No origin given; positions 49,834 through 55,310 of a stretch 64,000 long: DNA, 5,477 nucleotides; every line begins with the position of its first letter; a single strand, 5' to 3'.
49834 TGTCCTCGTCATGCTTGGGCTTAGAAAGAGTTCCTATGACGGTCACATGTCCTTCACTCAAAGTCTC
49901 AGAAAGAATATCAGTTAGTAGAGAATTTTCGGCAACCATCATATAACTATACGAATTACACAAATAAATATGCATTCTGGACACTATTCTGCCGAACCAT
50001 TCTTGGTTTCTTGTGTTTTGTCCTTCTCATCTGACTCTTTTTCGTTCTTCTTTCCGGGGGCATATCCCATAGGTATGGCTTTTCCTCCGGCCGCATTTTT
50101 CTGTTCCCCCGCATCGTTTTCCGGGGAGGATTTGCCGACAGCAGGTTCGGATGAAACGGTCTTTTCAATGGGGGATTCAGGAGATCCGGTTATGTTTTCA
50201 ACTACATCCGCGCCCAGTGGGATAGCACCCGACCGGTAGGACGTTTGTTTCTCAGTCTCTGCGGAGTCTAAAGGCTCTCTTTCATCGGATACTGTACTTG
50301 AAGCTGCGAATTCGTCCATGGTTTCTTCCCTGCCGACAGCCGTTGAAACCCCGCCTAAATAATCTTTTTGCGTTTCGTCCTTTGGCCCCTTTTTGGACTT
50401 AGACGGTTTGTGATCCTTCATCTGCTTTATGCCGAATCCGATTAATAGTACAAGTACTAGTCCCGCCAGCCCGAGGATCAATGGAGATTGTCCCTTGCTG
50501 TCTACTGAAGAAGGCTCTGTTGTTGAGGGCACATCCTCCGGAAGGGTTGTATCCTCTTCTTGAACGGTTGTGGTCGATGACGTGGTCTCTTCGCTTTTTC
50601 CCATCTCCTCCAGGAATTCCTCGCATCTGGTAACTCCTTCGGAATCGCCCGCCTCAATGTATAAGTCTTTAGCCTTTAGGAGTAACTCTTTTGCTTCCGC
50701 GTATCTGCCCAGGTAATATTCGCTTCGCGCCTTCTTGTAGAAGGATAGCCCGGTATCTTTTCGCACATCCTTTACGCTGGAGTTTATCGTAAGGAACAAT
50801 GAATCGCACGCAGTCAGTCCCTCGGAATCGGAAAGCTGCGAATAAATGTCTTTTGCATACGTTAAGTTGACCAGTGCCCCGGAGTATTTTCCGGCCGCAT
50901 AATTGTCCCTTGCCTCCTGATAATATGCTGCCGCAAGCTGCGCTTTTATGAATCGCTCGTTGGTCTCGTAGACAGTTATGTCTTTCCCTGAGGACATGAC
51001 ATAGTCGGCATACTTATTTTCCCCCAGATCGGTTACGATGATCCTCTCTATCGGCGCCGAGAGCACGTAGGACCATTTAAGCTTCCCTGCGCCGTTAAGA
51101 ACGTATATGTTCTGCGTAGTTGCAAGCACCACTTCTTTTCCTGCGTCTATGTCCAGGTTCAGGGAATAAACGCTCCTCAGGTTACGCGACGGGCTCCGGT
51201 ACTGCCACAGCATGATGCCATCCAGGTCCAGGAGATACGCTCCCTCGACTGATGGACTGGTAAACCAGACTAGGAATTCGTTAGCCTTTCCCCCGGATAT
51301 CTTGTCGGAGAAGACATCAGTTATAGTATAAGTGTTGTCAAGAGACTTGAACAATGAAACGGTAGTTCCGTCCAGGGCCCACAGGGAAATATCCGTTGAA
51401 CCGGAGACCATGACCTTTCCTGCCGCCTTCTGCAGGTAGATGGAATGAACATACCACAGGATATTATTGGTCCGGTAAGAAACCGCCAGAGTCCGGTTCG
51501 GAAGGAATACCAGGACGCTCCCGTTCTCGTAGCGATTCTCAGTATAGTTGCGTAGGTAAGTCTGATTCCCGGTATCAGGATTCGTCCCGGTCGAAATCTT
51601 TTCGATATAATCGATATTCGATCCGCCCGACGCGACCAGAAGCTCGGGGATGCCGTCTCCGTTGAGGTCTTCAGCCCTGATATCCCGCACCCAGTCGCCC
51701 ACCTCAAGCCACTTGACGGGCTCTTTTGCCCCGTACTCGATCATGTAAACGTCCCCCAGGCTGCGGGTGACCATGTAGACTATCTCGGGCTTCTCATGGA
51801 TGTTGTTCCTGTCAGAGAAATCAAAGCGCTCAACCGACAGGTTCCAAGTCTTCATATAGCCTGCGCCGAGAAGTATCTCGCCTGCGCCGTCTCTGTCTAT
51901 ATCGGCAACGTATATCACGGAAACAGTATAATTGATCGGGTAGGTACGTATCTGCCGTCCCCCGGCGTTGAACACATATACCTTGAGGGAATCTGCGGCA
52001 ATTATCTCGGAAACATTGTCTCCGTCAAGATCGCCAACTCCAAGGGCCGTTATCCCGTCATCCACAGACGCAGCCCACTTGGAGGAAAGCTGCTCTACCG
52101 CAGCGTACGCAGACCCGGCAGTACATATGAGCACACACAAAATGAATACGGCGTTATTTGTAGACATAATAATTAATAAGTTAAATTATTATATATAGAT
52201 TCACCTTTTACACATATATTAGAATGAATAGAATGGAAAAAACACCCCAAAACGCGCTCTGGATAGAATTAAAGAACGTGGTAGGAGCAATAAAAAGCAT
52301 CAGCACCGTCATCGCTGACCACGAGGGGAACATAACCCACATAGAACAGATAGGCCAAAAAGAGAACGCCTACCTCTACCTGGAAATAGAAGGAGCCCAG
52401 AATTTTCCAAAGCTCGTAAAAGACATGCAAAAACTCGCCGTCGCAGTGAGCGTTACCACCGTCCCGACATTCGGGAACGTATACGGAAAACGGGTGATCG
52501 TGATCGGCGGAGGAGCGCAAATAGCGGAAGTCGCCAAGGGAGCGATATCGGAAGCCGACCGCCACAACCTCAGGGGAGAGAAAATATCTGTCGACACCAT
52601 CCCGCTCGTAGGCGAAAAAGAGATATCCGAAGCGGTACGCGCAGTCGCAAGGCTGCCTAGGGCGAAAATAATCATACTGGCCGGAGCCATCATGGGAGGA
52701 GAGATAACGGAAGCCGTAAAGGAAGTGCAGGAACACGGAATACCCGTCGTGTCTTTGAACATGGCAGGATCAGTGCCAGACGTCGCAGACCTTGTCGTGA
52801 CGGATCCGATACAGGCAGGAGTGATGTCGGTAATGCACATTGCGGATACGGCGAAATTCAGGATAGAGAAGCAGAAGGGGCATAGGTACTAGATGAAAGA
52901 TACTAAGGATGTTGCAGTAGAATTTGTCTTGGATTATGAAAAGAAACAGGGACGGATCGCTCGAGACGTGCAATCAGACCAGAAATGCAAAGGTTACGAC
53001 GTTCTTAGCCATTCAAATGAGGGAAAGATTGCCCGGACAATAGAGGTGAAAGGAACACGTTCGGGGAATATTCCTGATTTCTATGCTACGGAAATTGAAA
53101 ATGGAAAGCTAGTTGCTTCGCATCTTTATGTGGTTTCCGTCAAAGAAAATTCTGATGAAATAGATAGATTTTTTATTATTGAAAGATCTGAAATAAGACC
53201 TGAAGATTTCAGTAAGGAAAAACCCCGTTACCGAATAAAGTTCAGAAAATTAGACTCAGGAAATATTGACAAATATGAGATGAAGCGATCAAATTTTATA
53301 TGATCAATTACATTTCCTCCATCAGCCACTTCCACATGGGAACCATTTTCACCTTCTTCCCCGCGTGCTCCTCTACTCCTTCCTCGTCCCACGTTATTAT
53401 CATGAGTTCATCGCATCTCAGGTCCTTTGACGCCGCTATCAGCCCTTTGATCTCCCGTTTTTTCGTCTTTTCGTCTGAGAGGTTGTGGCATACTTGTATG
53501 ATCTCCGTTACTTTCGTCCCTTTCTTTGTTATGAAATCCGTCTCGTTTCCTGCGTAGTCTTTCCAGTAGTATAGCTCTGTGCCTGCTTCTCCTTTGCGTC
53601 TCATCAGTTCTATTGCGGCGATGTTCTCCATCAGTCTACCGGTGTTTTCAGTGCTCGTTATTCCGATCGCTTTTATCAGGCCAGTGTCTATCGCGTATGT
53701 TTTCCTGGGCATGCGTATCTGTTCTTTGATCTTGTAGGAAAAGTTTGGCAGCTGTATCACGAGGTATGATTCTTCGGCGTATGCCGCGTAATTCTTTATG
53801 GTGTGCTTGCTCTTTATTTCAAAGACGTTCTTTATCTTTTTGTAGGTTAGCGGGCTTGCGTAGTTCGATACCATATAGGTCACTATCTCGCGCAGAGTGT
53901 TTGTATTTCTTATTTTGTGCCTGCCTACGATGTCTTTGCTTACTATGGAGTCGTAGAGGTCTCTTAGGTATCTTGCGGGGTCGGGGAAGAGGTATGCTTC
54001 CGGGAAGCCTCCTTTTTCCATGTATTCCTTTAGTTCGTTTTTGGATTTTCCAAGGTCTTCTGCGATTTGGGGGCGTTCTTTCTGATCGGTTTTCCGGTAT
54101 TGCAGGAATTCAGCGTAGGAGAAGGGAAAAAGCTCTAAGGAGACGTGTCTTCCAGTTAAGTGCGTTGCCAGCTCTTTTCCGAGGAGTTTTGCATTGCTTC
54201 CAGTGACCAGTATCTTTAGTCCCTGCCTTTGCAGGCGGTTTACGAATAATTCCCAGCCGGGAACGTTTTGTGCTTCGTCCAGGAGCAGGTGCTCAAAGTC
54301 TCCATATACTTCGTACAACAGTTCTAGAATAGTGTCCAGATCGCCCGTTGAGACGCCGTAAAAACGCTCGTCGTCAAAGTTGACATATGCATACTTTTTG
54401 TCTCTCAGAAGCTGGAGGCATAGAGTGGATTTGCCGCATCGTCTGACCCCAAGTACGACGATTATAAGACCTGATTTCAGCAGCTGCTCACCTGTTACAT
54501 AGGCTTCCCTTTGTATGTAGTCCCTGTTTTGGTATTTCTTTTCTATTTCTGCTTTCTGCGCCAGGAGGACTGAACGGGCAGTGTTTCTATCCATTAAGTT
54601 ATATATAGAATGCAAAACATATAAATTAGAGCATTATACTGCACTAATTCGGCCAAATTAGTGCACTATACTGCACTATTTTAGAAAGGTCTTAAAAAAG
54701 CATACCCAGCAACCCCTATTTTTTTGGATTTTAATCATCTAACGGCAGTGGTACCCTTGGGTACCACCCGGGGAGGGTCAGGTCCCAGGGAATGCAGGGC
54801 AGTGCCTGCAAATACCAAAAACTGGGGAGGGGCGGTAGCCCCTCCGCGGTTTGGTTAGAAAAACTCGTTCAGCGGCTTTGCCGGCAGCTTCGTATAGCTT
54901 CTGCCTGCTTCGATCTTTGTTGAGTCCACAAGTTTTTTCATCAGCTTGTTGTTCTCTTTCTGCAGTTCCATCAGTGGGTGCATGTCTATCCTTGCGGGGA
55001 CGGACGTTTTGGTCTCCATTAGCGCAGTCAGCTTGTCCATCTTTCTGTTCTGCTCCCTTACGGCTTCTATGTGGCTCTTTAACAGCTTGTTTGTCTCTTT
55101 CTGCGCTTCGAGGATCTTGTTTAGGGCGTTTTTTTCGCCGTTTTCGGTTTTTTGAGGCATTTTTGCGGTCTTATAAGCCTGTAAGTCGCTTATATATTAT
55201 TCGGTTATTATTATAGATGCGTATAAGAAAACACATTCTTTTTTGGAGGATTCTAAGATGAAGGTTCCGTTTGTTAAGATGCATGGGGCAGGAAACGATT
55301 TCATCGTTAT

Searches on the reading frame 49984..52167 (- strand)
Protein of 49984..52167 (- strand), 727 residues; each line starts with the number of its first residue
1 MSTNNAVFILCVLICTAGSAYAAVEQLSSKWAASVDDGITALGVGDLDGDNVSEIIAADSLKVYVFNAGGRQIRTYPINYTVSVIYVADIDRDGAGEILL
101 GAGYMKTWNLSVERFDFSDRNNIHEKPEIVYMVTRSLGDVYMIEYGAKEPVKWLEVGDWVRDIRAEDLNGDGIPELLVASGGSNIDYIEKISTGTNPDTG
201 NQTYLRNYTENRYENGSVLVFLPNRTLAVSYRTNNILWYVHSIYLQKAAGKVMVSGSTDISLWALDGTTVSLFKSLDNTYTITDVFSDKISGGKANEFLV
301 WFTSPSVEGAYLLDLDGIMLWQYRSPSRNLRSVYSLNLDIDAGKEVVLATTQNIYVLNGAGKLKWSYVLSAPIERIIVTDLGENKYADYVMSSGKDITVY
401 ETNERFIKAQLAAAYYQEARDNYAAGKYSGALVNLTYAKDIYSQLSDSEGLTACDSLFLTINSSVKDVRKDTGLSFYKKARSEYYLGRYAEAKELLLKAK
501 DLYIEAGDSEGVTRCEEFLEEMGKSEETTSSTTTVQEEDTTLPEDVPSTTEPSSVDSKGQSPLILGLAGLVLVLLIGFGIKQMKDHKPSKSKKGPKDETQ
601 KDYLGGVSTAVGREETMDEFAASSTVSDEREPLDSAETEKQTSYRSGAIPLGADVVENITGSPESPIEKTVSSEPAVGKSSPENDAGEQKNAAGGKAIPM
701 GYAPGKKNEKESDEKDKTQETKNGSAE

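Call 68: search_protein_families(library=pfam, proteins=[window:49984-52167:-], max_evalue=0.01)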
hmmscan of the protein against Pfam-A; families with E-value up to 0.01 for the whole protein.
window:49984-52167:- (727 aa): 3 families
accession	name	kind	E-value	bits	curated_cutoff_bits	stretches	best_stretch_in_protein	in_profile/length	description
PF25292.1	Beta-prop_CGLA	-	8.4e-09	35.8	26.8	1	313-423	14-124/316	Lambda-carrageenase beta-propeller domain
PF13517.12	FG-GAP_3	-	1.2e-08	35.9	26.9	1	46-99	1-60/61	FG-GAP-like repeat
PF01839.29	FG-GAP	-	1.9e-06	28.1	22.1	1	165-184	7-26/37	FG-GAP repeat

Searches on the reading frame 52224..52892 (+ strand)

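Call 68: search_protein_families(library=pfam, proteins=[window:52224-52892:+], max_evalue=0.01)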
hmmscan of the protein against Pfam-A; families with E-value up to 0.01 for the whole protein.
window:52224-52892:+ (222 aa): 5 families
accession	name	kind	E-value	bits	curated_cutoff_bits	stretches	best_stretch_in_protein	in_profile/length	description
PF18462.6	DUF5612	-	3.7e-69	231.5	25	1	82-220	3-142/143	Domain of unknown function (DUF5612)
PF01842.31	ACT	-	7.4e-09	35.7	27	1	14-72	5-65/66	ACT domain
PF22629.2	ACT_AHAS_ss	-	1e-07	32.4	27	1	15-72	4-63/67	AHAS small subunit-like ACT domain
PF13407.12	Peripla_BP_4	-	0.0034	17.4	35.1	1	153-209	61-117/258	Periplasmic binding protein domain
PF13291.12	ACT_4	-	0.0035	18.4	27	1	13-71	10-72/80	ACT domain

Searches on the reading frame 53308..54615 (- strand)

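Call 68: search_protein_families(library=pfam, proteins=[window:53308-54615:-], max_evalue=0.01)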
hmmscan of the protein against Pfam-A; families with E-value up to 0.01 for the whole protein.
window:53308-54615:- (435 aa): 3 families
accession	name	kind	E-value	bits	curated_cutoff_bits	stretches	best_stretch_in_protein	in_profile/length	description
PF13173.12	AAA_14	-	1e-33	116.5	27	1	51-171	4-129/129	AAA domain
PF13635.12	DUF4143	-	1.2e-24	87.3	28.1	1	227-369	2-152/160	Domain of unknown function (DUF4143)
PF13401.12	AAA_22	-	0.0019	18.9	27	0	49-137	5-89/130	AAA domain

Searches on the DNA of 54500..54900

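Call 61: search_rna_families(source=window, start=54500, end=54900, threshold=evalue, max_evalue=10)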
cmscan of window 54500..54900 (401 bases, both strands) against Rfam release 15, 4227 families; matches with E-value up to 10: 12.
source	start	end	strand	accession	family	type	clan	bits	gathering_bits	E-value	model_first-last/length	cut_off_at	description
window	54621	54684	+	RF03765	mir-2059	Gene; miRNA;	-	22.6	90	0.041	1-68/68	no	mir-2059 microRNA precursor family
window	54627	54678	-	RF04251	MIR5070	Gene; miRNA;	CL00139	20.4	100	0.23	1-116/116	no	MIR5070 microRNA precursor family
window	54616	54688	-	RF04097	MIR2630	Gene; miRNA;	-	18.9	144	0.17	1-229/229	no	MIR2630 microRNA precursor family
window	54653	54727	+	RF02074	STnc240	Gene; sRNA;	-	17.3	55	6.4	1-77/77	no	Enterobacterial sRNA STnc240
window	54627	54678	+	RF04251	MIR5070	Gene; miRNA;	CL00139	17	100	1.7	1-116/116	no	MIR5070 microRNA precursor family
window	54651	54675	-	RF01106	SBWMV1_UPD-PKb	Cis-reg;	-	16.6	38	5.7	1-25/25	no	Pseudoknot of upstream pseudoknot domain (UPD) of the 3'UTR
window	54813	54856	+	RF01921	mir-1296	Gene; miRNA;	-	15.4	100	4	1-87/87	no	mir-1296 microRNA precursor family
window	54622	54683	+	RF03316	mir-1263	Gene; miRNA;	-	15.1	95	5.7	7-78/84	no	mir-1263 microRNA precursor family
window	54617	54689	+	RF04097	MIR2630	Gene; miRNA;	-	14.5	144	2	1-229/229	no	MIR2630 microRNA precursor family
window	54734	54835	+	RF01872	MEG3_2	Gene; lncRNA;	-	14.3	60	2.2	1-105/105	no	Maternally expressed 3 conserved region 2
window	54626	54680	-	RF00928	mir-590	Gene; miRNA;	-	14.1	65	9.6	1-86/86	no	mir-590 microRNA precursor family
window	54620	54685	+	RF04128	MIR8562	Gene; miRNA;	-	13.5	211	4.8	1-242/242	no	MIR8562 microRNA precursor family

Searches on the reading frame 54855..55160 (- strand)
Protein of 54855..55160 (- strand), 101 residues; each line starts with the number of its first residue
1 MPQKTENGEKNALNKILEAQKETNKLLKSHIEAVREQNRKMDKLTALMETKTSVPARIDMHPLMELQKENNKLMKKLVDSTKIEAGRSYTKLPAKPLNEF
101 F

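Call 68: search_protein_families(library=pfam, proteins=[window:54855-55160:-], max_evalue=0.01)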
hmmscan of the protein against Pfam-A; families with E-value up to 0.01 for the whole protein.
window:54855-55160:- (101 aa): 3 families
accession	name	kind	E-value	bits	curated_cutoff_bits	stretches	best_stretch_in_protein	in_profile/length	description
PF15457.11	HopW1-1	-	0.0023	17.8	27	1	14-79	206-269/321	Type III T3SS secreted effector HopW1-1/HopPmaA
PF19994.4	GASH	-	0.0039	16.9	27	1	13-88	303-379/398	GTPase-associated system helical domain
PF13974.11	YebO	-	0.0054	17.4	27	0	13-48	31-66/80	YebO-like protein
